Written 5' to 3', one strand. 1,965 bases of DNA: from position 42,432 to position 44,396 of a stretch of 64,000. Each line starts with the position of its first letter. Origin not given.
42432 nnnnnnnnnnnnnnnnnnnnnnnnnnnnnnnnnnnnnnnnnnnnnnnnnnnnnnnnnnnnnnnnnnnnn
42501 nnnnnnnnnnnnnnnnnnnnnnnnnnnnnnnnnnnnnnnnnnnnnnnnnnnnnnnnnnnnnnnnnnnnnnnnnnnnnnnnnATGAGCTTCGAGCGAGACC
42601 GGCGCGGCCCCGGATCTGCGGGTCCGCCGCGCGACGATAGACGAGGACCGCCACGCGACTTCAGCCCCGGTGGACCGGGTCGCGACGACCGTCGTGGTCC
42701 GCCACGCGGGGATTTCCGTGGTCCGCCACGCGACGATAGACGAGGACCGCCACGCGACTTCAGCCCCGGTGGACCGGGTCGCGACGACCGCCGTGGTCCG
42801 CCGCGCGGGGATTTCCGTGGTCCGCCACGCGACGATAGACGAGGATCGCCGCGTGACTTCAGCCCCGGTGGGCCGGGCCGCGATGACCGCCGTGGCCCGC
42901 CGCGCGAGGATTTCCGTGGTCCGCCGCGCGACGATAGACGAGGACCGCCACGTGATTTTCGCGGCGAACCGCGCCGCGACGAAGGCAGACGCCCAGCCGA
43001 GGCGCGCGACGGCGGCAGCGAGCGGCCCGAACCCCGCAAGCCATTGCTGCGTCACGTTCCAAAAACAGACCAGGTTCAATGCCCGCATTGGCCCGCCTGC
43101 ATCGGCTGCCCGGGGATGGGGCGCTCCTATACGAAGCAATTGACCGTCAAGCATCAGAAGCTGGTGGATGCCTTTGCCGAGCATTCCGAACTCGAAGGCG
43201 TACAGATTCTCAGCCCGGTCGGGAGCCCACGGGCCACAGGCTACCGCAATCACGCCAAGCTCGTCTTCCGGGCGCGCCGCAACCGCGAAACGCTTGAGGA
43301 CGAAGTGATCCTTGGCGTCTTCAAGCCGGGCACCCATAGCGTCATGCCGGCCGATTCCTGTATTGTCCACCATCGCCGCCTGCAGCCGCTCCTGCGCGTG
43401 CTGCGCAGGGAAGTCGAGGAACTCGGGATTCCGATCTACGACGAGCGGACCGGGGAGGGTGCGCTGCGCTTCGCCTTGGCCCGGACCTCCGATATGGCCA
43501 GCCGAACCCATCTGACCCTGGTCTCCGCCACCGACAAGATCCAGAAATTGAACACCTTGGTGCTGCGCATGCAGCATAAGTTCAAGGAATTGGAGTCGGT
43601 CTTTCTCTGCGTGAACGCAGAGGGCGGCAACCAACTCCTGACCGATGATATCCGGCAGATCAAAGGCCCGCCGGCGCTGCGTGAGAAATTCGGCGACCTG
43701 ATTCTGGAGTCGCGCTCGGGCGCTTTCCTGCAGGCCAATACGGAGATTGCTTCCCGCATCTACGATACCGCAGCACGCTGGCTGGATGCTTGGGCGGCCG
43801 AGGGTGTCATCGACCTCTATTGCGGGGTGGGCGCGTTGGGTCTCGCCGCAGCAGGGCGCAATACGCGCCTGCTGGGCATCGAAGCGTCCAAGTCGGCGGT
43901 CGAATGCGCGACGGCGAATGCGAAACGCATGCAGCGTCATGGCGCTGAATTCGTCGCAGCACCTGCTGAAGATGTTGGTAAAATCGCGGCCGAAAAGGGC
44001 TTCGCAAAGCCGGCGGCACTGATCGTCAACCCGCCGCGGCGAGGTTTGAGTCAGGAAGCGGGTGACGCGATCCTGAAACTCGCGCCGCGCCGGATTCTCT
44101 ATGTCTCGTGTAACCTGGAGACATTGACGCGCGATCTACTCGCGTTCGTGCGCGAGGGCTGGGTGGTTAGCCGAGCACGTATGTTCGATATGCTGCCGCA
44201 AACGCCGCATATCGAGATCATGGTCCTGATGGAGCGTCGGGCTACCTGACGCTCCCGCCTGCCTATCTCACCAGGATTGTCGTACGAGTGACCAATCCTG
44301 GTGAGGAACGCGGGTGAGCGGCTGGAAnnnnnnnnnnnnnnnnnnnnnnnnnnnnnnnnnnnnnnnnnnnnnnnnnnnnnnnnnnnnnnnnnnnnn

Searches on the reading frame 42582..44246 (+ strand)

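Call 14: search_protein_families(library=pfam, proteins=[window:42582-44246:+], max_evalue=0.001)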
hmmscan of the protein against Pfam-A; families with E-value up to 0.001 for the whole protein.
window:42582-44246:+ (555 aa): 5 families
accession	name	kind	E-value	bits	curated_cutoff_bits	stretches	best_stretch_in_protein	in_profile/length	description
PF05958.17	tRNA_U5-meth_tr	-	1.8e-21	77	23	1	374-553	171-357/357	tRNA (Uracil-5-)-methyltransferase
PF05175.20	MTS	-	2.9e-07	30.7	23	1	375-496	4-121/170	Methyltransferase small domain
PF13847.12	Methyltransf_31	-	1.2e-05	25.5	27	1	408-468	6-69/145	Methyltransferase domain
PF03602.21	Cons_hypoth95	-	3.6e-05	23.9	24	1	406-464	42-103/182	Conserved hypothetical protein 95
PF13649.12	Methyltransf_25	-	0.00088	20.4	27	0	409-465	1-58/97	Methyltransferase domain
